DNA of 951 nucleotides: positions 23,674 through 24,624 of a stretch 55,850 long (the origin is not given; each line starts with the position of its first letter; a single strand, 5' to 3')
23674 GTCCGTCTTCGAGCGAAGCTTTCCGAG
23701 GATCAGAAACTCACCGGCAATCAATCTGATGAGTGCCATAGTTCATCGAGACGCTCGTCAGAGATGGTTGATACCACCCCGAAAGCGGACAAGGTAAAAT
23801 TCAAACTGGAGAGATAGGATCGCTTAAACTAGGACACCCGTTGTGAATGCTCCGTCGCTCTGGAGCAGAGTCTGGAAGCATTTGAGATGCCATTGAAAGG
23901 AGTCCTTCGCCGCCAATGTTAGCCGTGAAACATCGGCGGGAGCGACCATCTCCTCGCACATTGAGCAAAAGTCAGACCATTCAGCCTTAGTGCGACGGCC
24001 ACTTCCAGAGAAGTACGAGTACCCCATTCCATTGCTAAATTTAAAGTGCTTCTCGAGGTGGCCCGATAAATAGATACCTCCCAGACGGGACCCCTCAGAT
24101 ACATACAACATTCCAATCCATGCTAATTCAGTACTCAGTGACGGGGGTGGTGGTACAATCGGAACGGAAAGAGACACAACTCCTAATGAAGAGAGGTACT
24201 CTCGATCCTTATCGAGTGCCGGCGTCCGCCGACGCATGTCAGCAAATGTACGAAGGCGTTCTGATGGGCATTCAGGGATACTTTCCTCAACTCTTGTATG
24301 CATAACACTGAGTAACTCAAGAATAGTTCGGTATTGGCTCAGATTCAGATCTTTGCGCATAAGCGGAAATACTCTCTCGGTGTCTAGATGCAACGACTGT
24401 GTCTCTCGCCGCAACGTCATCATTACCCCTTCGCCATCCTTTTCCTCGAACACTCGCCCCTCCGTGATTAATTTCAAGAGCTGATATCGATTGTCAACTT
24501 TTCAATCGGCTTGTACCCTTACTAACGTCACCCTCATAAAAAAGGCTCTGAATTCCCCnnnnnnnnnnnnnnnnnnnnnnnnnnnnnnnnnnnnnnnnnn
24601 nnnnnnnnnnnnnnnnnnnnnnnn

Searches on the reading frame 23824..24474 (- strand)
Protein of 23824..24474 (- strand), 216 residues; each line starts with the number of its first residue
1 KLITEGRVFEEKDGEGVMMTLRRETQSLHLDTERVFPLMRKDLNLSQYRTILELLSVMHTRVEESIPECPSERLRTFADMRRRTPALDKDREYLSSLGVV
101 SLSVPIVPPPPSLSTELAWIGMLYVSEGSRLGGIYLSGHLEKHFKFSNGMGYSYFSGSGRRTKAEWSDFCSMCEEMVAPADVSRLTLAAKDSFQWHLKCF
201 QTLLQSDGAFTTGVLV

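Call 55: search_protein_families(library=pfam, proteins=[window:23824-24474:-], max_evalue=0.01)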
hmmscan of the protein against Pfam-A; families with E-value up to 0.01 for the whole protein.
window:23824-24474:- (216 aa): 1 family
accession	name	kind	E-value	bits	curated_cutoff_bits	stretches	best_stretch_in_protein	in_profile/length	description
PF01126.25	Heme_oxygenase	-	5.6e-07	30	23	0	118-201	117-203/204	Heme oxygenase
